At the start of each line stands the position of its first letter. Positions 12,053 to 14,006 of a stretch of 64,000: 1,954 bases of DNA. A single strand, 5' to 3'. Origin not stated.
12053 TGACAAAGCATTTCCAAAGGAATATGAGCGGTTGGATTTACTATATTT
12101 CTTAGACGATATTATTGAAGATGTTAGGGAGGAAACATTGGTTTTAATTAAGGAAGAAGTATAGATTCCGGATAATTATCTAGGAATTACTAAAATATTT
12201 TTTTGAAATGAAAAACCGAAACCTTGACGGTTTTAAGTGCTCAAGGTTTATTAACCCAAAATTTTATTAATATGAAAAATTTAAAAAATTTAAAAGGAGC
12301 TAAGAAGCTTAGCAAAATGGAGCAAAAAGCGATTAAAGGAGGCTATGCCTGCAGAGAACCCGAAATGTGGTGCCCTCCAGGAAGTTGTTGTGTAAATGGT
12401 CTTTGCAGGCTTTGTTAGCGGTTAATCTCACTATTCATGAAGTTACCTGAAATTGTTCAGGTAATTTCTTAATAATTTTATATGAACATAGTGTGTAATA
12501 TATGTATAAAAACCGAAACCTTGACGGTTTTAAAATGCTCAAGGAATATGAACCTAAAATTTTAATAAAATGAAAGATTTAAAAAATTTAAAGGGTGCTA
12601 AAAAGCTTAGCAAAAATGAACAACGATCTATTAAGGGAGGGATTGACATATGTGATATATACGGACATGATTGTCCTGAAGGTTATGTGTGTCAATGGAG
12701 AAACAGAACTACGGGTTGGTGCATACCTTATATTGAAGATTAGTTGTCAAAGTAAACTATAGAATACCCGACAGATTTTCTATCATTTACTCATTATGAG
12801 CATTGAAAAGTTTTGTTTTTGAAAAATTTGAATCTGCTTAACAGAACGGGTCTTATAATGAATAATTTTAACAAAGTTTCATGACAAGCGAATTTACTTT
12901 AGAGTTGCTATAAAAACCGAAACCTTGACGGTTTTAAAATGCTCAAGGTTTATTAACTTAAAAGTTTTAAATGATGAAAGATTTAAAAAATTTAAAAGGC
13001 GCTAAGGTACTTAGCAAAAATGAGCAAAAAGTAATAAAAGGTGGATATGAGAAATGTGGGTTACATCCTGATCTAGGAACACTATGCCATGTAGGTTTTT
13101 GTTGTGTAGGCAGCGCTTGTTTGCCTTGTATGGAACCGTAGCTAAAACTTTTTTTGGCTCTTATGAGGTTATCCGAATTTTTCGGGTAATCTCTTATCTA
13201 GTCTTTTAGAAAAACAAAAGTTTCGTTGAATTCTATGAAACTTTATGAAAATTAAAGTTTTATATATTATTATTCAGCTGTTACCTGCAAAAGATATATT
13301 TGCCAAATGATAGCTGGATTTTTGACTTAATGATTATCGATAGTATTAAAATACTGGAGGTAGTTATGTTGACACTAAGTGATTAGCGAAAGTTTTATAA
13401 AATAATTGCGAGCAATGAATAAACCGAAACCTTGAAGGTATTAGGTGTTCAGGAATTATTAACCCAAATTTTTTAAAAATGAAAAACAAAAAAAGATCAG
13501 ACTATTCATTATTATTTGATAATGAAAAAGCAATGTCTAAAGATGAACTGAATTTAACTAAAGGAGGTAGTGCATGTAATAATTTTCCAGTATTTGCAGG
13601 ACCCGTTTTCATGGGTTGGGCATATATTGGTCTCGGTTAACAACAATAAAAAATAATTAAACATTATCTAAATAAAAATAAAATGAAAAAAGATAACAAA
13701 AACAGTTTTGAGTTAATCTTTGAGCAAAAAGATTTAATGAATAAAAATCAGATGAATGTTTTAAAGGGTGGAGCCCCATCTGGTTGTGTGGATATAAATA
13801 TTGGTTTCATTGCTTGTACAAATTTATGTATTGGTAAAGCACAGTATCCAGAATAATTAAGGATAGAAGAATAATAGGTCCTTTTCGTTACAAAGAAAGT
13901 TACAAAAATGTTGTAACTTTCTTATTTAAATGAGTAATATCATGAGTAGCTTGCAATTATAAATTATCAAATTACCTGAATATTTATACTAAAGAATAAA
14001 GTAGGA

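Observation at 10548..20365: Multi-precursor double-glycine-leader peptide locus with two maturation routes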

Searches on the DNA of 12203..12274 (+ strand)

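Call 54: build_rna_model(alignment_id=A2, structure=none)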
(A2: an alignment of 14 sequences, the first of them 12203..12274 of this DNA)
Model R1 built from alignment A2 (14 sequences, 93 columns); structure: none (sequence only).
model positions 73; base pairs 0; branch points 0; effective number of sequences 4.9; information 0.773 bits per position. No base pairs: searches with it score sequence only.

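Call 55: search_with_rna_model(model_id=R1, sources=[window, L002, L003, L004, L005, L006, L007, L010, L080, L115, L130, L131, L132, L133, L134, L135, L136, L137, L138, L139, L140, L141, L142, L143, L144, L145, L146, L147, L148, L149, L150, L151, L152, L153, L154, L155, L156, L157, L158, L159, L160, L161, L162, L163, L164, L165, L166, L167, L168, L169, L170, L171, L172, L173, L174, L175, L176, L177, L178, L179, L180, L181, L182, L183, L184, L185, L186, L187, L188, L189, L190, L191, L192, L193, L194, L195, L196, L197, L198, L199, L200, L201, L202, L203, L204, L205, L206, L207, L208, L209], max_evalue=1, make_alignment=true)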
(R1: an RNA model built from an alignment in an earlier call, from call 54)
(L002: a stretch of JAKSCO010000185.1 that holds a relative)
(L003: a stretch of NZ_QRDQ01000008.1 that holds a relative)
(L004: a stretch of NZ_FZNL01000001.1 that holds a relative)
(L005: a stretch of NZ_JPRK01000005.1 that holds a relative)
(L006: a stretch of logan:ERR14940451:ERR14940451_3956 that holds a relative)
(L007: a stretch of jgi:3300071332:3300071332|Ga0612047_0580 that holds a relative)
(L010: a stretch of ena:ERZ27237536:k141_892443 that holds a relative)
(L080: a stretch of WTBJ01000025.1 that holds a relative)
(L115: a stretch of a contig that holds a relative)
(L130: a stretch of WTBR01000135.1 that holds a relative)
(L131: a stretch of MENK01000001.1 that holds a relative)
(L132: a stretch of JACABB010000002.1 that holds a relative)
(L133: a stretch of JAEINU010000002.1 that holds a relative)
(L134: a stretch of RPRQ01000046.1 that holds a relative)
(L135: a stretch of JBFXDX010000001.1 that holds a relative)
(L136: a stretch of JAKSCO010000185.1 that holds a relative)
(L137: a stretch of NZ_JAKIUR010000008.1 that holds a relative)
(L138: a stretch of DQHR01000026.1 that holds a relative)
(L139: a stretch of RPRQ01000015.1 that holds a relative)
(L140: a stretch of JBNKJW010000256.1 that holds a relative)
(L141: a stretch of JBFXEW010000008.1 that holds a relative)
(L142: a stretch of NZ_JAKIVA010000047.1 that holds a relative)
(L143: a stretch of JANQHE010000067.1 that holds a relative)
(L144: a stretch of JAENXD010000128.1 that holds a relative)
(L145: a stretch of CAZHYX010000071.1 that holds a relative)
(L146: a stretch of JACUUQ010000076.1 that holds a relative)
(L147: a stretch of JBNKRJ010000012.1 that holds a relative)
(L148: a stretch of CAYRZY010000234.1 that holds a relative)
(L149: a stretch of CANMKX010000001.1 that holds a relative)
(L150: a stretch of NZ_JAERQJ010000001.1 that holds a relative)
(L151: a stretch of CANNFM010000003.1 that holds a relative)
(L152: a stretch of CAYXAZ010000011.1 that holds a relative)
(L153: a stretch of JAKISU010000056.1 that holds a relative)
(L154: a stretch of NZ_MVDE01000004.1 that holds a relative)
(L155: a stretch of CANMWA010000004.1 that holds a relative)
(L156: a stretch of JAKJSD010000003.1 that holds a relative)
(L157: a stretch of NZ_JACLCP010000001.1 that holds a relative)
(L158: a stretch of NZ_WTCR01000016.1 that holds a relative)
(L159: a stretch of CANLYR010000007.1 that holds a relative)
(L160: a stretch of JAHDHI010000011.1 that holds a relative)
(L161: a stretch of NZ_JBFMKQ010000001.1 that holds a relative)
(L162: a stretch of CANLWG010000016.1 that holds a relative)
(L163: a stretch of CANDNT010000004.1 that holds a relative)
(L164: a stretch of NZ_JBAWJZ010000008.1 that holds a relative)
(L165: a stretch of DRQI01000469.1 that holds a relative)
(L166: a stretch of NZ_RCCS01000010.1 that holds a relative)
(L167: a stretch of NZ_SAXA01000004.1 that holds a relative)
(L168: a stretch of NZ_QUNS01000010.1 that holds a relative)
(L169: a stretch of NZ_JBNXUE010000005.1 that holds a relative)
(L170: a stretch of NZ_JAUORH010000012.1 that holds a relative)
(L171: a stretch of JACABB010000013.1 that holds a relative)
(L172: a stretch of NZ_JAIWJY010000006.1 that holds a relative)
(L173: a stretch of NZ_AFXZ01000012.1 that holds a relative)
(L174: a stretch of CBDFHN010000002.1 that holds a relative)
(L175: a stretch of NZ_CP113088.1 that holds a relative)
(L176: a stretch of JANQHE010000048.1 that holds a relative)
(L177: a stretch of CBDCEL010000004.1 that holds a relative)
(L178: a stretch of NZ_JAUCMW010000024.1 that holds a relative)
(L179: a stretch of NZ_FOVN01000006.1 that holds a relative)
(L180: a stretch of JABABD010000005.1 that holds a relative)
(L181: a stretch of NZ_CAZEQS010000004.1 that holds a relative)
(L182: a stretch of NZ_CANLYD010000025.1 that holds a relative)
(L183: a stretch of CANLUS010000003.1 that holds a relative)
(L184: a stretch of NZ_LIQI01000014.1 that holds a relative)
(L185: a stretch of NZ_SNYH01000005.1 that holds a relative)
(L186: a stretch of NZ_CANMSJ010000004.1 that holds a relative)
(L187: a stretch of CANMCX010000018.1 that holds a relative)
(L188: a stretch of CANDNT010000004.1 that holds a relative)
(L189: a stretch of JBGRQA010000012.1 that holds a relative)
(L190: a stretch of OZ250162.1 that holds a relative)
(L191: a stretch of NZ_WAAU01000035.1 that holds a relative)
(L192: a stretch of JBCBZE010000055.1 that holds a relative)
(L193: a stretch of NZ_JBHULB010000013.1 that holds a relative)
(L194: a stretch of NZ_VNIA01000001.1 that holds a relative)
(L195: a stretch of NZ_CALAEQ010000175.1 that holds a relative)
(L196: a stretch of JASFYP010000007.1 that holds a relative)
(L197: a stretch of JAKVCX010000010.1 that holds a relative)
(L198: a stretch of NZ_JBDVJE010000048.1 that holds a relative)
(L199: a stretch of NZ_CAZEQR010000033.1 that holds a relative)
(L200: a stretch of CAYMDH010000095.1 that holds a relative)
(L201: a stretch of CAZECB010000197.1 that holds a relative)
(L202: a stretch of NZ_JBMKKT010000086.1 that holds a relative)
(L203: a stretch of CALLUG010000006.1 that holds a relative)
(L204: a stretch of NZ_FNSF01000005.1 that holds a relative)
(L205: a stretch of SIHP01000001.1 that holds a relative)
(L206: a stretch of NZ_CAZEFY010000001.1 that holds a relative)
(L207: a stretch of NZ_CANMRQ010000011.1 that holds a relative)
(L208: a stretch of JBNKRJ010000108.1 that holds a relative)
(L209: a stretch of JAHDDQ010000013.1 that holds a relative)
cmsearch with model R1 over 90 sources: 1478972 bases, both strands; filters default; matches with E-value up to 1: 202.
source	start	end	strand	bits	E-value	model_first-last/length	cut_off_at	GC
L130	2654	2724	+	68.7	6.6e-19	3-73/73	-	0.2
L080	1010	1081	-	68.6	7.3e-19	3-73/73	-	0.28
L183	9597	9668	+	68.6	7.5e-19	3-73/73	-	0.32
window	12909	12976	+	67.3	1.8e-18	6-73/73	-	0.26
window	12505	12572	+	66.4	3.5e-18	6-73/73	-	0.26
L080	1305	1375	-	66.4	3.6e-18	3-73/73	-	0.27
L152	9658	9726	+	65.5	6.9e-18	3-70/73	-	0.3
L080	679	750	-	65.3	7.6e-18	3-73/73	-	0.22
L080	436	504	-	65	9.8e-18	6-73/73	-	0.23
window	12209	12274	+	62.7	5e-17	7-73/73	-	0.3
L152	10093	10164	+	61.4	1.3e-16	3-73/73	-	0.25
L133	9597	9667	+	60.7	2.1e-16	3-73/73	-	0.25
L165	5668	5736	+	59.7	4.4e-16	3-73/73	-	0.28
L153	9668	9736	+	58.8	8.6e-16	3-72/73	-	0.28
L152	10752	10822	+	58.6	9.7e-16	4-73/73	-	0.25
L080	2539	2608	-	56.7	3.7e-15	3-73/73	-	0.27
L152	10400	10472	+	55.9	6.6e-15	3-73/73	-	0.29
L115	3018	3091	+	55.7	7.6e-15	4-73/73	-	0.26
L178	10344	10417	+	55.7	7.6e-15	4-73/73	-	0.26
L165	1618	1688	+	54.5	1.8e-14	3-73/73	-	0.34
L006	8973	9040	+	53.8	2.9e-14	6-73/73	-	0.31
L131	10174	10244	+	51.9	1.2e-13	3-73/73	-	0.27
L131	10563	10633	+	51.6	1.4e-13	3-73/73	-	0.27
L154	10458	10528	+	51.6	1.5e-13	4-73/73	-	0.24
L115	2721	2784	+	51.2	2e-13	11-73/73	-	0.25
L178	10047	10110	+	51.2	2e-13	11-73/73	-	0.25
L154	9590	9656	+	50.9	2.5e-13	8-73/73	-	0.24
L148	4948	5004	+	50.9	2.5e-13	3-59/73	-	0.33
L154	10762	10833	+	50.3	3.8e-13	4-73/73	-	0.26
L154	10112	10176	+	47.3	3.3e-12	11-73/73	-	0.26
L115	3357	3419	+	45.6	1.1e-11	12-73/73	-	0.25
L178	10683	10745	+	45.6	1.1e-11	12-73/73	-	0.25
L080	1810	1879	-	45.6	1.1e-11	3-73/73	-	0.27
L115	2264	2325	+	44.8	1.9e-11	8-69/73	-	0.23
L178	9590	9651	+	44.8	1.9e-11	8-69/73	-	0.23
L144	6045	6116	+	43.4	5.4e-11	3-73/73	-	0.26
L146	3452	3523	+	43.2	6.2e-11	3-73/73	-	0.26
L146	11186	11257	+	43.2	6.2e-11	3-73/73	-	0.26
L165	2352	2416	+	43.1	6.6e-11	3-70/73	-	0.35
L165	3080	3146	+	42.6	9.7e-11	3-70/73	-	0.34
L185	16825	16896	+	42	1.5e-10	3-73/73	-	0.26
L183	15381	15443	+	41.9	1.5e-10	3-65/73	-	0.3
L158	9590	9651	+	41.9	1.6e-10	8-69/73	-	0.23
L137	8994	9062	+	41.8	1.7e-10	5-73/73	-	0.28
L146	9268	9337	+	41.7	1.8e-10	5-73/73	-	0.26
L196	3830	3899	+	41.3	2.5e-10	5-73/73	-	0.23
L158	10028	10072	+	41.2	2.6e-10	11-55/73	-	0.31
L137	10749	10819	+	40.5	4.2e-10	5-73/73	-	0.24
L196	6307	6375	+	40.3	4.9e-10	6-73/73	-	0.23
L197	14944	15003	+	39.4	9.8e-10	3-60/73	-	0.27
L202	14791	14863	+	39.3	1e-09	3-73/73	-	0.26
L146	4906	4975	+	38.9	1.4e-09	5-73/73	-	0.24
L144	4500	4571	+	38.4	2e-09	3-73/73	-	0.26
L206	12991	13061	+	38.3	2e-09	3-73/73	-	0.24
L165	2798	2869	+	38.3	2.1e-09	3-71/73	-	0.31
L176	9659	9712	+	38.2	2.2e-09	12-70/73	-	0.3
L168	17318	17391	+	37.9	2.7e-09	3-73/73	-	0.26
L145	9649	9691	+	37.7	3.2e-09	3-45/73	-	0.4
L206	14854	14925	+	37.7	3.2e-09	3-73/73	-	0.26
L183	9908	9969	+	37.3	4.3e-09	8-67/73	-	0.29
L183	10274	10342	+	37.2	4.6e-09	5-73/73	-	0.3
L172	17531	17587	+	36.8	6e-09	3-59/73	-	0.3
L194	10726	10798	+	36.7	6.7e-09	3-73/73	-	0.27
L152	13432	13502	+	36.4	8.5e-09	3-73/73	-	0.28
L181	16073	16144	+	36.3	8.8e-09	3-73/73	-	0.26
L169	14648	14721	+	36.3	8.9e-09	3-73/73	-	0.3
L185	14989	15060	+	36.2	9.4e-09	3-72/73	-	0.24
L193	9654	9714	+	36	1.1e-08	13-73/73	-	0.26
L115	3580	3644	+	36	1.1e-08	9-73/73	-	0.29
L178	10906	10970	+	36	1.1e-08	9-73/73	-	0.29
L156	9614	9684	+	36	1.1e-08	5-73/73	-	0.25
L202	12420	12495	+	35.9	1.1e-08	3-73/73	-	0.28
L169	15969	16042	+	35.1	2e-08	3-73/73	-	0.26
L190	9698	9766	+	35.1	2.1e-08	3-73/73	-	0.3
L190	10154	10226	+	35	2.3e-08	3-73/73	-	0.3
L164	9672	9744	+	34.7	2.8e-08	3-73/73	-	0.27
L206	15424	15495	+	34.4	3.4e-08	3-72/73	-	0.25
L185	14057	14128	+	33.9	5e-08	3-73/73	-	0.26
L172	16800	16874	+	33.8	5.3e-08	3-73/73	-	0.27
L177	9698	9769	+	33.8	5.3e-08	3-73/73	-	0.33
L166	13485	13557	+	33.7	5.6e-08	3-73/73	-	0.27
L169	13742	13815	+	33.4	7.3e-08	3-73/73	-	0.27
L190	11085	11155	+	33.2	8.3e-08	3-73/73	-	0.34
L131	9665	9736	+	33.1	8.5e-08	3-72/73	-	0.24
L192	9673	9744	+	33.1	8.9e-08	3-73/73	-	0.32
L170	15947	16018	+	33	9.3e-08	5-73/73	-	0.28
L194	17284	17356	+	32.8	1.1e-07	3-73/73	-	0.29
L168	16381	16454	+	32.8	1.1e-07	3-69/73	-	0.24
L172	14088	14161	+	32.6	1.2e-07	3-73/73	-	0.27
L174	16258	16329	+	32.6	1.2e-07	3-73/73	-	0.26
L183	14905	14974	+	32.5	1.3e-07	3-72/73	-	0.23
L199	15315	15383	+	32.3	1.5e-07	5-73/73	-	0.25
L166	16160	16234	+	32.3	1.6e-07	3-73/73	-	0.25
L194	10307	10380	+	32.2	1.7e-07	3-73/73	-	0.27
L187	11393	11455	+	31.8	2.2e-07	5-69/73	-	0.27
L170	13286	13359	+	31.6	2.6e-07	3-73/73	-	0.28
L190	11458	11530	+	31.6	2.6e-07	3-73/73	-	0.3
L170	17073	17147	+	31.5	2.7e-07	3-73/73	-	0.24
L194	13347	13420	+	31.2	3.4e-07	3-73/73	-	0.22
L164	13262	13334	+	31.1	3.8e-07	3-70/73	-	0.25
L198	9975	10039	+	31.1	3.8e-07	8-73/73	-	0.29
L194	15270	15342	+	31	3.9e-07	3-73/73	-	0.29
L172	13608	13681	+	30.9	4.1e-07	3-73/73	-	0.24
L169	14168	14241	+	30.9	4.3e-07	3-73/73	-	0.23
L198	9635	9706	+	30.7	4.9e-07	3-72/73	-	0.25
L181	13775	13848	+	30.6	5.4e-07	3-73/73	-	0.23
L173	9649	9723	+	30.5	5.9e-07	3-73/73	-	0.24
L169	15605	15677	+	30.3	6.7e-07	3-73/73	-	0.25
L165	1976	2036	+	29.8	9.1e-07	6-72/73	-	0.26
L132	10417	10484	+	29.6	1.1e-06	9-69/73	-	0.26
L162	9686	9756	+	29.4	1.3e-06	3-73/73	-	0.31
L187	10293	10357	+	29.2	1.5e-06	12-73/73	-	0.28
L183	14470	14533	+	29.1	1.6e-06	3-67/73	-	0.31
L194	14742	14812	+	28.4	2.6e-06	4-72/73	-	0.27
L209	12430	12509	+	28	3.3e-06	3-70/73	-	0.24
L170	16375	16445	+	27.9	3.7e-06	7-73/73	-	0.21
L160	12171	12243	+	27.7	4.2e-06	4-67/73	-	0.27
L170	14069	14139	+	27.6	4.4e-06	5-73/73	-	0.18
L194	13636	13705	+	27.6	4.7e-06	5-72/73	-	0.24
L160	12470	12536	+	27.2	6.1e-06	7-68/73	-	0.24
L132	9672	9742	+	27.1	6.4e-06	7-73/73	-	0.28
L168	17123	17170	+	27.1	6.7e-06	3-49/73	-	0.35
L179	13462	13532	+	26.9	7.7e-06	5-73/73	-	0.23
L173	14245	14314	+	26.7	8.8e-06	6-71/73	-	0.24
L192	10119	10182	+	26.6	9.1e-06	3-66/73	-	0.36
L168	13791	13864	+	26.6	9.3e-06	3-73/73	-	0.26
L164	12893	12964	+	26.1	1.3e-05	3-72/73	-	0.21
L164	10131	10202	+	26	1.5e-05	3-72/73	-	0.26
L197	12370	12436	+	25.2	2.5e-05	3-68/73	-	0.3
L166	16877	16950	+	25.2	2.6e-05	3-73/73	-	0.28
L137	6757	6832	+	24.8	3.4e-05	3-73/73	-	0.26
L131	12022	12070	+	24.7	3.6e-05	13-60/73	-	0.33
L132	10720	10791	+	24.6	3.9e-05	5-73/73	-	0.22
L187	10951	11010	+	24.6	4e-05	4-66/73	-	0.22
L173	15429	15492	+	24.6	4.1e-05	11-71/73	-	0.22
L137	7572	7647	+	24.5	4.2e-05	3-73/73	-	0.26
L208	9613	9683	+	24.4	4.5e-05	5-73/73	-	0.24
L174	14411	14479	+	24.2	5.4e-05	4-70/73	-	0.26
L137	5259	5331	+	24.1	5.6e-05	3-73/73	-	0.25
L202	15272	15343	+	24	6.1e-05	3-73/73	-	0.28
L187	10624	10702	+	23.5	8.9e-05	6-68/73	-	0.24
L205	12595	12659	+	23.1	0.00012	3-69/73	-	0.23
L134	9658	9729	+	22.8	0.00015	4-73/73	-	0.33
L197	9684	9725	+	22.7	0.00015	28-70/73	-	0.26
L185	13488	13558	+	22.6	0.00016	5-73/73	-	0.27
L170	13831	13904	+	22.4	0.00019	3-72/73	-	0.22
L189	10001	10043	+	22.2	0.00022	13-58/73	-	0.4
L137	7166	7238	+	21.9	0.00027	3-73/73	-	0.25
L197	15385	15451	+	21.3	0.00042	3-67/73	-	0.21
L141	3416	3471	+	21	0.00053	4-64/73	-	0.3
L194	14000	14070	+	20.8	0.00063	3-72/73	-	0.25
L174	14639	14708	+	20.6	0.0007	6-72/73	-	0.27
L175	16979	17045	+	20.5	0.00074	3-65/73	-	0.28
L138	6115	6182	+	20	0.0011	10-73/73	-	0.28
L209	14741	14811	+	19.5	0.0016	6-72/73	-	0.32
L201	4356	4428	+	19.5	0.0016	3-69/73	-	0.23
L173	12592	12665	+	19.5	0.0016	3-73/73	-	0.24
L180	138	205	-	19.3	0.0017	7-70/73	-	0.24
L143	9642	9706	+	19.2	0.0019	5-73/73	-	0.29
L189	9762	9819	+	19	0.0023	12-71/73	-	0.29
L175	9675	9742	+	18.9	0.0024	7-72/73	-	0.31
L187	9601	9658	+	18.8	0.0026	8-66/73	-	0.31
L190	10630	10691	+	18.8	0.0026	14-73/73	-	0.31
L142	16729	16785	+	18.7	0.0028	3-59/73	-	0.28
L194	9650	9718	+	17.6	0.0061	3-71/73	-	0.32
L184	9672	9744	+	17.3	0.0076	3-73/73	-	0.26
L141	3027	3067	+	17.1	0.0086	34-73/73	-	0.2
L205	9678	9728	+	16.7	0.012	23-73/73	-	0.22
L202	15813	15885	+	15.9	0.021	3-71/73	-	0.26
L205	13208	13282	+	15.4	0.028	4-71/73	-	0.24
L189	10475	10519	+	14.7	0.047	9-56/73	-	0.4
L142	9149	9221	+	13.9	0.087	3-73/73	-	0.26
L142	10751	10820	+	13.7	0.1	6-73/73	-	0.26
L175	6769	6810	-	13.6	0.11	30-70/73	-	0.29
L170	14072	14110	-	13.5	0.11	19-57/73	-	0.31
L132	10104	10159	-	13.5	0.12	17-62/73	-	0.21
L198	10304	10378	+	13.4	0.12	4-73/73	-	0.24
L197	15679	15746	+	13.4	0.13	6-72/73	-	0.25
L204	13836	13911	+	13.3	0.13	4-72/73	-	0.25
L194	15669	15731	-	13.2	0.15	15-67/73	-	0.33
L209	16438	16501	+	13.2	0.15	5-72/73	-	0.28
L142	12629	12701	+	12.7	0.2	3-73/73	-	0.25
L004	11205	11257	-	12.7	0.2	9-68/73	-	0.25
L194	10732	10771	-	12.6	0.22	17-56/73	-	0.35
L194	13358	13389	-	12.4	0.26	20-51/73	-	0.31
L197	14955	15000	-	12.1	0.31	6-51/73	-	0.26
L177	10060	10124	+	12.1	0.32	9-73/73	-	0.25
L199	13683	13757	+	12.1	0.32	4-71/73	-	0.2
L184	13932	14002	+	12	0.33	5-73/73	-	0.27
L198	10819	10889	+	11.9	0.35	3-71/73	-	0.27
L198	13364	13435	+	11.9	0.37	4-73/73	-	0.25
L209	15734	15794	+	11.7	0.43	3-59/73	-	0.28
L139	9692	9732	-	11.7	0.43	29-69/73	-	0.1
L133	15042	15071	-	11.3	0.57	23-52/73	-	0.4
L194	15278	15315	-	11.2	0.61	17-54/73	-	0.37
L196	6314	6349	-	11.1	0.63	17-52/73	-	0.33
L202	15530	15593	+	10.9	0.72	3-63/73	-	0.28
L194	10319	10352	-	10.8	0.78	17-50/73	-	0.32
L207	9685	9742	+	10.8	0.78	5-59/73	-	0.19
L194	13645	13679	-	10.6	0.9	17-51/73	-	0.37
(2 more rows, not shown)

Alignment A3: 150 matches aligned to the model, 143 columns, each read 5' to 3' on its own strand. The model has no base pairs, so no structure is stored with it.

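Call 74: search_with_rna_model(model_id=R1, sources=[L007, L008, L009, L010, L011, L210, L211, L212, L213, L001, L006], max_evalue=1, filters=default)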
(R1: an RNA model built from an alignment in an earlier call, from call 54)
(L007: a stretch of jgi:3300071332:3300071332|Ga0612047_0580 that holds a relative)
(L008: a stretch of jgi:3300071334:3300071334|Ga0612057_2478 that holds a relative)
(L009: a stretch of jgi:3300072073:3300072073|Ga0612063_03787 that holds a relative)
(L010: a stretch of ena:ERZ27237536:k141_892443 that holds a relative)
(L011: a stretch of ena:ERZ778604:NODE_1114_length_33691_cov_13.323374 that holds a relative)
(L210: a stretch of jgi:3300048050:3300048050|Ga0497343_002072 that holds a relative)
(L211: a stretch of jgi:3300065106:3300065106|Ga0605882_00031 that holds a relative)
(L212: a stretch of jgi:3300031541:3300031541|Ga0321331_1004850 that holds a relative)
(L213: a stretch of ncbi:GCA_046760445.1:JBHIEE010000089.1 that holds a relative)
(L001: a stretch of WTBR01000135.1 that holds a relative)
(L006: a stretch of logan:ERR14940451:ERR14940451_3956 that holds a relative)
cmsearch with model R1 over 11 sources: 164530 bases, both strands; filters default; matches with E-value up to 1: 5.
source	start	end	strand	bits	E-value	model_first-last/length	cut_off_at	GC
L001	2654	2724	+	68.7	7.3e-20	3-73/73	-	0.2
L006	8973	9040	+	53.8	3.3e-15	6-73/73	-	0.31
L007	17857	17898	+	9.1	0.29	28-69/73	-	0.29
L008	17758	17799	+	9.1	0.29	28-69/73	-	0.29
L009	15048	15089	+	9.1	0.29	28-69/73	-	0.29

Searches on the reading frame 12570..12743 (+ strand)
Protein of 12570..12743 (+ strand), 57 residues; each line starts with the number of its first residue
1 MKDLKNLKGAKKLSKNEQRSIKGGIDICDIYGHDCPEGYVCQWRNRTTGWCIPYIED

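Call 4: search_protein_families(library=ncbifam, proteins=[window:12570-12743:+], max_evalue=0.1)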
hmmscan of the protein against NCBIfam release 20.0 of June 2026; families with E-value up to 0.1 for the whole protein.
window:12570-12743:+ (57 aa): 2 families
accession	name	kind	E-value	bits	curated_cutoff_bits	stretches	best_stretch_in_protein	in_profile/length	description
NF047798.1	leader_Chryseo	domain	0.00061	19.9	23.5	1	11-24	5-18/18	bacteriocin-like protein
NF047792.1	CCPGW_fam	equivalog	0.1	12.6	80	0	8-46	2-45/50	CCPGW family putative bacteriocin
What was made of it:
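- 12570..12743 (+): Class A precursor 2. Core has 4 Cys. Weak NF047798 leader hit, 19.9 bits against cutoff 23.5 (call 4).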

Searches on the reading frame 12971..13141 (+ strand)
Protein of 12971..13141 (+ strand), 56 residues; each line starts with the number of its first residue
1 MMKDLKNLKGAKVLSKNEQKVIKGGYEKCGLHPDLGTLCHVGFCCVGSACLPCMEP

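Call 4: search_protein_families(library=ncbifam, proteins=[window:12971-13141:+], max_evalue=0.1)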
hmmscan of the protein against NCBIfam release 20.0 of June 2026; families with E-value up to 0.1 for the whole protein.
window:12971-13141:+ (56 aa): 1 family
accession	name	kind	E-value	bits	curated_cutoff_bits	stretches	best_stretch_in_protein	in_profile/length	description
NF047798.1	leader_Chryseo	domain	0.013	15.7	23.5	0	14-25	7-18/18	bacteriocin-like protein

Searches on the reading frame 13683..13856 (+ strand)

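Call 4: search_protein_families(library=ncbifam, proteins=[window:13683-13856:+], max_evalue=0.1)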
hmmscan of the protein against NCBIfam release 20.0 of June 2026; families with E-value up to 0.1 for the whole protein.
window:13683-13856:+ (57 aa): 1 family
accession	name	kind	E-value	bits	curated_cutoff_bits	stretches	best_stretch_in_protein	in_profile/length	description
TIGR04149.1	GG_sam_targ_CFB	domain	0.089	12.7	25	0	17-35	15-33/43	TIGR04149 family rSAM-modified RiPP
